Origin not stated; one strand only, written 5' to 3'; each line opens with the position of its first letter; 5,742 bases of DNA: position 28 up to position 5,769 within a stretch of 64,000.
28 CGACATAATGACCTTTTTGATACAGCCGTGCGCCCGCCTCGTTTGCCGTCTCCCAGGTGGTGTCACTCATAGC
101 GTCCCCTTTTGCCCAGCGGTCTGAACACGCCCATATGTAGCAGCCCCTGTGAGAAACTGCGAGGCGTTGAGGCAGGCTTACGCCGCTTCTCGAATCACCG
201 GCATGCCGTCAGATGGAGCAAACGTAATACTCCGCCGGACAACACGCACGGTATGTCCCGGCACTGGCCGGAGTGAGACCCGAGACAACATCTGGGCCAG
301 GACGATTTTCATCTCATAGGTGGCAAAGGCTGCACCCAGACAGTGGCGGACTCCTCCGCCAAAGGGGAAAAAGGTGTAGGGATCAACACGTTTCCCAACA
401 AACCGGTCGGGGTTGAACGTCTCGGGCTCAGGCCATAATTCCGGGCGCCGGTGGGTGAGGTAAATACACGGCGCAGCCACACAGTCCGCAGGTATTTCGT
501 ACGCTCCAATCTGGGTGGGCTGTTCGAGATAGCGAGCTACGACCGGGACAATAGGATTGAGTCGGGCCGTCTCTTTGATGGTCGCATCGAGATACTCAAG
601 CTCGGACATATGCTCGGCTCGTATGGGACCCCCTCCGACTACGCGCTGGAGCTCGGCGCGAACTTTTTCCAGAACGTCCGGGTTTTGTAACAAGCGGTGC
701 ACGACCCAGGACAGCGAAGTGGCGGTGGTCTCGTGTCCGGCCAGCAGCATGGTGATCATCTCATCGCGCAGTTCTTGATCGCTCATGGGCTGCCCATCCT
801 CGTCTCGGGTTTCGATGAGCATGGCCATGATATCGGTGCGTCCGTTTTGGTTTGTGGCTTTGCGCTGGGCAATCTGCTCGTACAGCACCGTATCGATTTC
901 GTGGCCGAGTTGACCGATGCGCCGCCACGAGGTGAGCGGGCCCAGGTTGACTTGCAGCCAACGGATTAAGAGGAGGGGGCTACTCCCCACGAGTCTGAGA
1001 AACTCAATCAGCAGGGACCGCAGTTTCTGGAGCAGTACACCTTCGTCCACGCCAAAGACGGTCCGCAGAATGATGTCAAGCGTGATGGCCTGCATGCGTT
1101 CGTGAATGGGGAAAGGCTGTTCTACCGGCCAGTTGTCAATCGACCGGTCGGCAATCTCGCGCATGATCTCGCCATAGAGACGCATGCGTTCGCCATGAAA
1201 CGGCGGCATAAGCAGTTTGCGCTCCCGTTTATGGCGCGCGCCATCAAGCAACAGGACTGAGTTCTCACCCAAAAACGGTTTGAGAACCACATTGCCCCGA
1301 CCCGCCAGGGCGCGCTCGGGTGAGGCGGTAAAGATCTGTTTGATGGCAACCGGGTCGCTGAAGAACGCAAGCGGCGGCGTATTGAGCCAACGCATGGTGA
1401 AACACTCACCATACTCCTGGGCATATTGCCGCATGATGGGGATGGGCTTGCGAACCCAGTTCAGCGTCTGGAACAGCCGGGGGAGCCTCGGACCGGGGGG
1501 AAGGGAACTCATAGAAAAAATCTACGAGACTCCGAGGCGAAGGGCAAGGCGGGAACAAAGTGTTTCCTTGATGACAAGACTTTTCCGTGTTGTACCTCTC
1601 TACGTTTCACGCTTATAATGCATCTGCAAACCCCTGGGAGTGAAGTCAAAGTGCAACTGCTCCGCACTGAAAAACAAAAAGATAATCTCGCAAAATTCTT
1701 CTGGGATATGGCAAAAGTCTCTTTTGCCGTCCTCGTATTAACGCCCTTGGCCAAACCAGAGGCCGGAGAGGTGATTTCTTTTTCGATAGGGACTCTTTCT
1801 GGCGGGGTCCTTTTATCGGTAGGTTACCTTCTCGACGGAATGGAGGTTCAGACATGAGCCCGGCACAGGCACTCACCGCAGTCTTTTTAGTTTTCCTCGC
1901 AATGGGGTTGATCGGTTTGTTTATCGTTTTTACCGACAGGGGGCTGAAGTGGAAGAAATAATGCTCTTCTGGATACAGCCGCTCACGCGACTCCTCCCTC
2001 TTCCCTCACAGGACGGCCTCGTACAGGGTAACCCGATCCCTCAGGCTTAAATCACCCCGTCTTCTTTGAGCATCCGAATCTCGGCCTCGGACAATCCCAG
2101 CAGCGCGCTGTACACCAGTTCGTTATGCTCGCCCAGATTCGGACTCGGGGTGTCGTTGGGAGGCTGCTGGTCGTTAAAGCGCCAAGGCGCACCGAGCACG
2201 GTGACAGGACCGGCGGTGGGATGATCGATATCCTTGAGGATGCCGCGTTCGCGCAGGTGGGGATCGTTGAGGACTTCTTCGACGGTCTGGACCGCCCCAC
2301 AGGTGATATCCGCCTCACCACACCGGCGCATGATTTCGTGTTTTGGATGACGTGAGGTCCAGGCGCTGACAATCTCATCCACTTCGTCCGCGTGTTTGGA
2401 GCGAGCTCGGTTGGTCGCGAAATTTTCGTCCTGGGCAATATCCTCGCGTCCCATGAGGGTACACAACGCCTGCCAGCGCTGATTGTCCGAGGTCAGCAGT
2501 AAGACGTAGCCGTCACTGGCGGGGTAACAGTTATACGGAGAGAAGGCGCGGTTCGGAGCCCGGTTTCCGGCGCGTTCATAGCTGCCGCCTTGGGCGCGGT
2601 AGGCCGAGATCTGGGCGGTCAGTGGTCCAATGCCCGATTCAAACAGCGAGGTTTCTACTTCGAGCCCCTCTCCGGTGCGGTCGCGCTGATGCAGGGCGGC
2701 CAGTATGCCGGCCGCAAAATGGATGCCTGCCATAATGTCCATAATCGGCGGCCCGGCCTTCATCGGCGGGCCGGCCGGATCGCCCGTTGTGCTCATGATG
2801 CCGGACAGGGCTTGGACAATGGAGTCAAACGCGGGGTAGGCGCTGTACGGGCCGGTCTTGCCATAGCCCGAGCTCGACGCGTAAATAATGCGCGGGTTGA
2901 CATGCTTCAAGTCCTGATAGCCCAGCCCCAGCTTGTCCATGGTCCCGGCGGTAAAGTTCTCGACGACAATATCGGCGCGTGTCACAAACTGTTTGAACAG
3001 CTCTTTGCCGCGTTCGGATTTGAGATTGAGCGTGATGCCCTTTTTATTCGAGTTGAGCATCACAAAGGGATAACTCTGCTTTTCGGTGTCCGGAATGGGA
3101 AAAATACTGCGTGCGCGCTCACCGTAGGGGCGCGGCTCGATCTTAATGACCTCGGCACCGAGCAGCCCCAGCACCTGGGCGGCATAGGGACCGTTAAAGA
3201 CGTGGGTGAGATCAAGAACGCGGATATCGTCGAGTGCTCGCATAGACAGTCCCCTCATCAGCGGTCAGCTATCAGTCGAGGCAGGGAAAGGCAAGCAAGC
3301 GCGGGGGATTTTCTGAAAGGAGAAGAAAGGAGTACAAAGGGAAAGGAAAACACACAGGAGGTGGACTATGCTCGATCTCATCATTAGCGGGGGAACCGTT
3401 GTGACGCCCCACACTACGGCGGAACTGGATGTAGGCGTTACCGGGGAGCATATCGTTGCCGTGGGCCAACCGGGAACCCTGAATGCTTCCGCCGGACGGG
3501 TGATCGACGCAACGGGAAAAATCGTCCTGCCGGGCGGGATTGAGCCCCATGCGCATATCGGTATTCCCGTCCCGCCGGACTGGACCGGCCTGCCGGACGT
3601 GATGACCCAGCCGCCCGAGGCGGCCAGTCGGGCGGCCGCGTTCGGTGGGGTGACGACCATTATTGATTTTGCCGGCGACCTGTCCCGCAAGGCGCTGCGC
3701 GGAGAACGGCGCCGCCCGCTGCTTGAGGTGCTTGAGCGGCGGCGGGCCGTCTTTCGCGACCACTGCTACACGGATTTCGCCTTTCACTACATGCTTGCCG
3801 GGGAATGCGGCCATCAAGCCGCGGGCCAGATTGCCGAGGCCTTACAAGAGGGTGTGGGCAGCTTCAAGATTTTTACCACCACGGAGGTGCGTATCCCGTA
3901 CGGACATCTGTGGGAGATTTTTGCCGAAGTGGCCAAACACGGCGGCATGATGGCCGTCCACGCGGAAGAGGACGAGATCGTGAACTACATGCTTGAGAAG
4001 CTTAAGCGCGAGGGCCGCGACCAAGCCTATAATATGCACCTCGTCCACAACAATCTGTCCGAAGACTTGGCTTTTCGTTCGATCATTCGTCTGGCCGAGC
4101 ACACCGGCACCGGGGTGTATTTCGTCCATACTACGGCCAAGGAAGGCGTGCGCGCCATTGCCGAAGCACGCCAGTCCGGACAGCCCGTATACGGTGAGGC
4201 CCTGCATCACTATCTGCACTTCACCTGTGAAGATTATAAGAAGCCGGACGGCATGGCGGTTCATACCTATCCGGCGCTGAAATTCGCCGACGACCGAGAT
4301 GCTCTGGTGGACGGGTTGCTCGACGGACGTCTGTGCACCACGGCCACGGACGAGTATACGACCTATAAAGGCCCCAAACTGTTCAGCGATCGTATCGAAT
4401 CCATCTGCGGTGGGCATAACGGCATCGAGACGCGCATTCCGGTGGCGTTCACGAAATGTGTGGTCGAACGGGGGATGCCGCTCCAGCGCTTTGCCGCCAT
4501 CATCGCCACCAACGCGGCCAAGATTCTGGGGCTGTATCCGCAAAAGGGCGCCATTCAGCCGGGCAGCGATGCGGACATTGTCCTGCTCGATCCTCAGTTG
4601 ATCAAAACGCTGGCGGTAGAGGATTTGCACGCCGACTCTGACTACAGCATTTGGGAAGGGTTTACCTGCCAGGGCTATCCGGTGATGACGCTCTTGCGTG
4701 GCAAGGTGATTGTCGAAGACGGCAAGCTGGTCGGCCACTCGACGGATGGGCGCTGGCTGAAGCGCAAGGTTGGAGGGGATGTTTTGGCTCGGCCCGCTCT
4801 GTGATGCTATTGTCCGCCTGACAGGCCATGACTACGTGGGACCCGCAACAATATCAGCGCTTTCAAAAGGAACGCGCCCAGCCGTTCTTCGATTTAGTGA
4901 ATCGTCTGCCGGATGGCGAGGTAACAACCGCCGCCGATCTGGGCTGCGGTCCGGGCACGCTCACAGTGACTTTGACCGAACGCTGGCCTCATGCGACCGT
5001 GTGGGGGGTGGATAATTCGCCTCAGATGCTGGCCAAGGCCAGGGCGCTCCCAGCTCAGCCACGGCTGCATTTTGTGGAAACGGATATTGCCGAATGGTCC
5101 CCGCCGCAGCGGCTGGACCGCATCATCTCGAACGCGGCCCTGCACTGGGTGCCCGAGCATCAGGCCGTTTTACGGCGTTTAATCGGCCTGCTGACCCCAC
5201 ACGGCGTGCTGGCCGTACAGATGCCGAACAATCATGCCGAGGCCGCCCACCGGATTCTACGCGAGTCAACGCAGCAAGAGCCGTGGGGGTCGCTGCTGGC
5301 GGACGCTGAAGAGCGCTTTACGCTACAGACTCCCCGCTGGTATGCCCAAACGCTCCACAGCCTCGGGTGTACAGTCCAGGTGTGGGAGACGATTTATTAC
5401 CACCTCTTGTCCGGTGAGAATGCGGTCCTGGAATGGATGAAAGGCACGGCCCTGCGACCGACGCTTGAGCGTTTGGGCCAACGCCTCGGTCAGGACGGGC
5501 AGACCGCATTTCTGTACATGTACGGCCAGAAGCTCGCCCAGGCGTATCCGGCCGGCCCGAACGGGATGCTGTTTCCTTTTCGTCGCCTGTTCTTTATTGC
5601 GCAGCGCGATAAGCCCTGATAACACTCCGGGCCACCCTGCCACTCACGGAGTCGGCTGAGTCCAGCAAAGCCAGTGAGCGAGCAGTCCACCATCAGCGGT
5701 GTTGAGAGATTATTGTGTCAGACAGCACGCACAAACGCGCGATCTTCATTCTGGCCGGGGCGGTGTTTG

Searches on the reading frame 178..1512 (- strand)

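Call 37: search_protein_families(library=pfam, proteins=[window:178-1512:-], max_evalue=0.00001)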
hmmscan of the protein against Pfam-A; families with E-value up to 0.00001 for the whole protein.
window:178-1512:- (444 aa): 1 family
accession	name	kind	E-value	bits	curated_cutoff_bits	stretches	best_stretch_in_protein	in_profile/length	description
PF00067.27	p450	-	1.7e-83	281.4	22.8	1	5-423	1-443/462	Cytochrome P450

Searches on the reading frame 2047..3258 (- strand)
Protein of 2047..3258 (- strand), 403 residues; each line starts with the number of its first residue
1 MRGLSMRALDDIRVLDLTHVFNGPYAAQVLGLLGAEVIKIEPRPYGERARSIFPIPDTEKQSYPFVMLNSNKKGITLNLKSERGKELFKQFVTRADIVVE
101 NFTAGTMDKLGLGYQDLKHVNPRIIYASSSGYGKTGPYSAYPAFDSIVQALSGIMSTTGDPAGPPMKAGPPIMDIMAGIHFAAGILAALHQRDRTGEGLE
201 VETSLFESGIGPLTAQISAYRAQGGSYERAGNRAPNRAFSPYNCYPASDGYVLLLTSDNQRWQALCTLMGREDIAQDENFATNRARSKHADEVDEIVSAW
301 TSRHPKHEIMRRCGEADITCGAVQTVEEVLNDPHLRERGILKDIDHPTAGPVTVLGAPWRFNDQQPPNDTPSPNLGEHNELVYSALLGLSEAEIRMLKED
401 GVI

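Call 37: search_protein_families(library=pfam, proteins=[window:2047-3258:-], max_evalue=0.00001)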
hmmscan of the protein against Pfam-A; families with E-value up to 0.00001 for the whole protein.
window:2047-3258:- (403 aa): 1 family
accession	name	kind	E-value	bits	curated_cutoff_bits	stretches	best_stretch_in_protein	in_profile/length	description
PF02515.22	CoA_transf_3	-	2.4e-126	422.2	23.3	1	9-379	1-366/366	CoA-transferase family III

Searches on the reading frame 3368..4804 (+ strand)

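Call 37: search_protein_families(library=pfam, proteins=[window:3368-4804:+], max_evalue=0.00001)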
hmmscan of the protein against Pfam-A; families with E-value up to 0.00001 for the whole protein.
window:3368-4804:+ (478 aa): 2 families
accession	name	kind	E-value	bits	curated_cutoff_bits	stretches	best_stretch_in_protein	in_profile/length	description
PF01979.26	Amidohydro_1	-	3.9e-17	63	25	1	52-447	1-344/345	Amidohydrolase family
PF07969.17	Amidohydro_3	-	7.8e-16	59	29.7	1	367-449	404-472/472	Amidohydrolase family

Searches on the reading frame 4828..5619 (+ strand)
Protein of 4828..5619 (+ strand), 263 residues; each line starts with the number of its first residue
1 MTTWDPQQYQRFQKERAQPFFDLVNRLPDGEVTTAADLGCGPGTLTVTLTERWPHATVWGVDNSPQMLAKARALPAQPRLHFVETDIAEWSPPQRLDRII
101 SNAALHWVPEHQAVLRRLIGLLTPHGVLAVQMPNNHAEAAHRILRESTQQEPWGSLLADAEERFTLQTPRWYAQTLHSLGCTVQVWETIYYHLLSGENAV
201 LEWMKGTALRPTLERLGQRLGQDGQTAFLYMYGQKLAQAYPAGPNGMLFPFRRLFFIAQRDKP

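Call 37: search_protein_families(library=pfam, proteins=[window:4828-5619:+], max_evalue=0.00001)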
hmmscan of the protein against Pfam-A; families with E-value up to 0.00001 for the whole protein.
window:4828-5619:+ (263 aa): 7 families
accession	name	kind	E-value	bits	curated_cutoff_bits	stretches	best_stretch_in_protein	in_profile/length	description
PF13847.12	Methyltransf_31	-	4.9e-18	65.6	27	1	34-160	6-144/145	Methyltransferase domain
PF13649.12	Methyltransf_25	-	7.1e-18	65.5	27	1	36-126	2-97/97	Methyltransferase domain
PF13489.12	Methyltransf_23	-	4.4e-15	56.2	27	1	12-183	1-161/164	Methyltransferase domain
PF08242.18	Methyltransf_12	-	5.1e-15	56.4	30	1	37-128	2-98/98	Methyltransferase domain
PF08241.18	Methyltransf_11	-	1.8e-14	54.6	21.2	1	37-129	2-94/95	Methyltransferase domain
PF05175.20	MTS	-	1.1e-09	38.6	23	1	23-129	23-137/170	Methyltransferase small domain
PF01728.25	FtsJ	-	9.9e-06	26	24.1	0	32-102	22-89/181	FtsJ-like methyltransferase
